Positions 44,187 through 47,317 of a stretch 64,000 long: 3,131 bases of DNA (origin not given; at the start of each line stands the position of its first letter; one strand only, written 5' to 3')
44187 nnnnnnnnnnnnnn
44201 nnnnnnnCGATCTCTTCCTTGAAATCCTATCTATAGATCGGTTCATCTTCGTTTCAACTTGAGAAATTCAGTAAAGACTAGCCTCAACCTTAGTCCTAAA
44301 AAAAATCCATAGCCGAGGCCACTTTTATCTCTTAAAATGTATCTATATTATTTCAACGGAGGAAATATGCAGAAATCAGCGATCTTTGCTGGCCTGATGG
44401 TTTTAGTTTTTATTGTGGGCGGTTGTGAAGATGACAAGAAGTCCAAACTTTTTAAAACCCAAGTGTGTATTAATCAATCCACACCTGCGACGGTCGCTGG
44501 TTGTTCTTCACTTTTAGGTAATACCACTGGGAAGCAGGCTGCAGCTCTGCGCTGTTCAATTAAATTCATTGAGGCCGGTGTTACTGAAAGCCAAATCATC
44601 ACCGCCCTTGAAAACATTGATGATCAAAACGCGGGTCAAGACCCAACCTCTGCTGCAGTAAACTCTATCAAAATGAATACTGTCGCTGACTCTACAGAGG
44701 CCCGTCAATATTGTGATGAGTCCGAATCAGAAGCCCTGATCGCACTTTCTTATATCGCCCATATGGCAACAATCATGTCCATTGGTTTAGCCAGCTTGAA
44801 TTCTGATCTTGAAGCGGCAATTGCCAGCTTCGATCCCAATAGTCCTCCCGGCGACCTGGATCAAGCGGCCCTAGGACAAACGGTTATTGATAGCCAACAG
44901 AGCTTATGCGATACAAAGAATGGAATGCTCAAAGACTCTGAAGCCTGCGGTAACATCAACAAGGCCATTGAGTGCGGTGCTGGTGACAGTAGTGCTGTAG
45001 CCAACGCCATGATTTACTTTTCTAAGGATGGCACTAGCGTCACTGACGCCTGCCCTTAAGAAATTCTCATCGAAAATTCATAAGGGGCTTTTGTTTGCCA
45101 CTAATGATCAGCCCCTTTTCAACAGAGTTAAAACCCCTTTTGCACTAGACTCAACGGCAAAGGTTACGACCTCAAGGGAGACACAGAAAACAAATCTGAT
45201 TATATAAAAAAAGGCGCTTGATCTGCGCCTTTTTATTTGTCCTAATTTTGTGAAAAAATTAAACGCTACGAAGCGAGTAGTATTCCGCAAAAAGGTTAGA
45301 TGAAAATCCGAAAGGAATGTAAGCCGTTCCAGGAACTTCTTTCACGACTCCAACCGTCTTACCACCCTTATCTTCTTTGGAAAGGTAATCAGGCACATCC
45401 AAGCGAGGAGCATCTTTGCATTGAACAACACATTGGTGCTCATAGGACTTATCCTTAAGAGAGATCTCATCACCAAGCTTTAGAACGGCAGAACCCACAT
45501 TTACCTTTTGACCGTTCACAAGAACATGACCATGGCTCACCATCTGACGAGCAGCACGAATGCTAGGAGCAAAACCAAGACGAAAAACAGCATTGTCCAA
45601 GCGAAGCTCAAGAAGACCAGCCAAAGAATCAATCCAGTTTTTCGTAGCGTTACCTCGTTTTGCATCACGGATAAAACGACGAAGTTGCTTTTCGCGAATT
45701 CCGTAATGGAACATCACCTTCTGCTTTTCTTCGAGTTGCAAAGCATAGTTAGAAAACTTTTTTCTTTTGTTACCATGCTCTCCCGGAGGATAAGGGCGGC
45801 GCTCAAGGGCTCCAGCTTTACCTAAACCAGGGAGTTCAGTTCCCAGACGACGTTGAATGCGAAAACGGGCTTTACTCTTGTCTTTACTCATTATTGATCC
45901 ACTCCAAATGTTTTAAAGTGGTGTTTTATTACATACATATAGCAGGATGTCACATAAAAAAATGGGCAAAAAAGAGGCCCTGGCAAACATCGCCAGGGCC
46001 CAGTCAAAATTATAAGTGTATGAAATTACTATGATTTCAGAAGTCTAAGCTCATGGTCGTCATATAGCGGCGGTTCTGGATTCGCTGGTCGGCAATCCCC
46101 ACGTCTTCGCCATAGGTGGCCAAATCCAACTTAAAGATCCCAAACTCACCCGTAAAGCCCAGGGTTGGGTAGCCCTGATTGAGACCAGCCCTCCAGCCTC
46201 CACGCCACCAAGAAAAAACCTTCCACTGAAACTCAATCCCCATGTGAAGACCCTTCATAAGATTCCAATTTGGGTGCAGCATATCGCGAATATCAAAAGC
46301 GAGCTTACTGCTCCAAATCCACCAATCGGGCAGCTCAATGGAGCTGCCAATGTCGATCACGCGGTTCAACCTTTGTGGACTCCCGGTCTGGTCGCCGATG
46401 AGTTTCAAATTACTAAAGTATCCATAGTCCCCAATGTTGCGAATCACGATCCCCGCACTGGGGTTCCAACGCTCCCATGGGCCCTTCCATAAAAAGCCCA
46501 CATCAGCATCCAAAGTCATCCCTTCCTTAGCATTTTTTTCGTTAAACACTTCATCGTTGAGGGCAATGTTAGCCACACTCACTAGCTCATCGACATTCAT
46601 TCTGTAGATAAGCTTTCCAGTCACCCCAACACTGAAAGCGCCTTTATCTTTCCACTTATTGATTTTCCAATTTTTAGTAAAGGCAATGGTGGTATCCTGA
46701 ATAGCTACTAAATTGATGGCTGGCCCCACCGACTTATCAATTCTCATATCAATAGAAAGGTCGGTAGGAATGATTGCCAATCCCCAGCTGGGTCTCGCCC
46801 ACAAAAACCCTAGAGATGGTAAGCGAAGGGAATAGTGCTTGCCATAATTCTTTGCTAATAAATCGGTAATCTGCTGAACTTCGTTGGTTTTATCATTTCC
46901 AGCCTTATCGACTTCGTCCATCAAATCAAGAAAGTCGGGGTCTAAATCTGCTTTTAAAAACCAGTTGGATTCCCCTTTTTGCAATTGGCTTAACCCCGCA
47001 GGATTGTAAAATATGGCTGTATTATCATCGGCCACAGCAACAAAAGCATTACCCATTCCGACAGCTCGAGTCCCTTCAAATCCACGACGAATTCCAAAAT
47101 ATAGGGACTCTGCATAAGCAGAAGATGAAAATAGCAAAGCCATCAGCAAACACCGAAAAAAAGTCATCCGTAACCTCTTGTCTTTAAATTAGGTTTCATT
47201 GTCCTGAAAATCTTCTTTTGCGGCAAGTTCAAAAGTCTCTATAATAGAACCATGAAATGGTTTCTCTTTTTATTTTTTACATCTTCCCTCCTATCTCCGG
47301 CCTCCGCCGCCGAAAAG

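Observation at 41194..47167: Three paralogous FadL/PorV-like barrels interleaved with two 8-cysteine lipoproteins ending in A-C-P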

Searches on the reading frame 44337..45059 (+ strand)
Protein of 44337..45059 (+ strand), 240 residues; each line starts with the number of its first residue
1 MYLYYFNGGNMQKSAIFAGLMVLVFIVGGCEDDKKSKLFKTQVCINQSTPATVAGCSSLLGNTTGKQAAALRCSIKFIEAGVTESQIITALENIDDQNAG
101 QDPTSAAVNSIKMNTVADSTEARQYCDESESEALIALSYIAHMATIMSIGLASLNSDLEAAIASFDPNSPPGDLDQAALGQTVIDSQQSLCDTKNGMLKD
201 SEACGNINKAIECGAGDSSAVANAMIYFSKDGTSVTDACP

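Call 3: search_protein_families(library=pfam, proteins=[window:44337-45059:+], max_evalue=1)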
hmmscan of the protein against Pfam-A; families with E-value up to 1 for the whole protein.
window:44337-45059:+ (240 aa): 1 family
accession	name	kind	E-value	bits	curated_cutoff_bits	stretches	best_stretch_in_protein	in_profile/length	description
PF17821.6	DUF5583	-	0.23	11.9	25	1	46-140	21-118/130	Family of unknown function (DUF5583)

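Call 4: search_protein_families(library=ncbifam, proteins=[window:44337-45059:+], max_evalue=1)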
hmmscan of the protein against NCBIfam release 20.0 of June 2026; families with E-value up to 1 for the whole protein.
window:44337-45059:+ (240 aa): 1 family
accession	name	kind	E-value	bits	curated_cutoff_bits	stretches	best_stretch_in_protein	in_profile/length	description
NF033894.1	Eex_IncN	subfamily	0.033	14.1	33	0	190-210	41-61/65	EexN family lipoprotein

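Call 13: find_homologous_proteins(query=window:44367-45059:+, max_evalue=0.01)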
Query window:44367-45059:+ (230 aa): 1 proteins with E <= 0.01 among 342 candidates.
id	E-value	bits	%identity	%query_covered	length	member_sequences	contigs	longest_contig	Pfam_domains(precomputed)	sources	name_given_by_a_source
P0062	2.1e-141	487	100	100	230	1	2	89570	-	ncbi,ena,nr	ncbi:MAG: hypothetical protein KDD33_01040 [Bdellovibrionales bacterium]|nr:hypothetical protein [Bd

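Call 72: search_solved_structures(query=A4, max_evalue=5)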
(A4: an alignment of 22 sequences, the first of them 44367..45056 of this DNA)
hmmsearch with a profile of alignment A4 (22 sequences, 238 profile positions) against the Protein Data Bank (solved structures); distinct sequences matched with E-value up to 5: 2.
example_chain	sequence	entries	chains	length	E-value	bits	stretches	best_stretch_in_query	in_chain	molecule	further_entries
9g9t_E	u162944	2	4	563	0.69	12.6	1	108-228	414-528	Alpha-MPP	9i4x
6e4x_Z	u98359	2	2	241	1.2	11.8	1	107-142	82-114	S5V2-29 heavy chain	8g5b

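Call 73: search_protein_families(library=pfam, alignment_id=A4, max_evalue=0.1)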
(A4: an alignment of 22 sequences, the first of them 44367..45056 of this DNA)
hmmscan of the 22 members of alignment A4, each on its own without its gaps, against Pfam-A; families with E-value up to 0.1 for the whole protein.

A. member 1, window:44367-45056:+ (230 aa): 0 families

B. families by the number of members that match (of 22 scanned): 6 families
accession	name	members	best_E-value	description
PF04733.20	Coatomer_E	1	0.036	Coatomer epsilon subunit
PF04087.19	DUF389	1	0.039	Domain of unknown function (DUF389)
PF14658.12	EF-hand_9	1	0.051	EF-hand domain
PF13181.12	TPR_8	1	0.081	Tetratricopeptide repeat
PF19376.4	DUF5951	1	0.087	Family of unknown function (DUF5951)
PF03291.22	mRNA_G-N7_MeTrfase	1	0.093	mRNA (guanine-N(7))-methyltransferase domain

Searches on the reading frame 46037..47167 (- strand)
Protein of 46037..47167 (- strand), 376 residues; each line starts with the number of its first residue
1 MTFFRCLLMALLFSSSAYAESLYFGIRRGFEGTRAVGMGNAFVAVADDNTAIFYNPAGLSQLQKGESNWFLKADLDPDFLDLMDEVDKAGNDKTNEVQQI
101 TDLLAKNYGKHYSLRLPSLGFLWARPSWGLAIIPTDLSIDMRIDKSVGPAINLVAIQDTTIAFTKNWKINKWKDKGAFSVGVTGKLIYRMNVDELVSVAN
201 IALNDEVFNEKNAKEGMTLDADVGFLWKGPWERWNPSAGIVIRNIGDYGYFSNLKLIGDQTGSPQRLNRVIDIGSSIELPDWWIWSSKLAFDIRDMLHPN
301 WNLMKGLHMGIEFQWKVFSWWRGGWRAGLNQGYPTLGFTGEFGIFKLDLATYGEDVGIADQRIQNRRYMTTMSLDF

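Call 3: search_protein_families(library=pfam, proteins=[window:46037-47167:-], max_evalue=1)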
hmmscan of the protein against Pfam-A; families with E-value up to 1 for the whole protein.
window:46037-47167:- (376 aa): 3 families
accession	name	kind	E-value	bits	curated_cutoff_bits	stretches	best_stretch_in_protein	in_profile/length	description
PF13729.12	TraF_2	-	0.0014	18.4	25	1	151-245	131-218/264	F plasmid transfer operon, TraF, protein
PF03349.22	Toluene_X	-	0.051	12.5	29.7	1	36-66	21-54/421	Outer membrane protein transport protein (OMPP1/FadL/TodX)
PF03687.19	UPF0164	-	0.15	11.3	21.4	1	32-84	49-101/325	Uncharacterised protein family (UPF0164)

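Call 4: search_protein_families(library=ncbifam, proteins=[window:46037-47167:-], max_evalue=1)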
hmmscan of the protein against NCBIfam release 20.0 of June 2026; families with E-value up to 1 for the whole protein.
window:46037-47167:- (376 aa): 4 families
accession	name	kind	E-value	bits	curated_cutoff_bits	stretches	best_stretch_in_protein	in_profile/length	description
NF033709.1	PorV_fam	subfamily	2.1e-13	50.5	90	2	32-64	12-44/326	PorV/PorQ family protein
NF052325.1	PorVQ2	equivalog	7.5e-08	31.6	325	1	32-70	35-73/354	putative type IX sorting system protein PorV2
NF033711.1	T9SS_PorQ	equivalog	0.017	14.2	220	0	14-64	16-67/335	type IX secretion system protein PorQ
NF050080.1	pilus_FilD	exception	0.12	10.6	970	1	33-64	29-60/549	putative pilus system OmpP1/FadL family transporter FilD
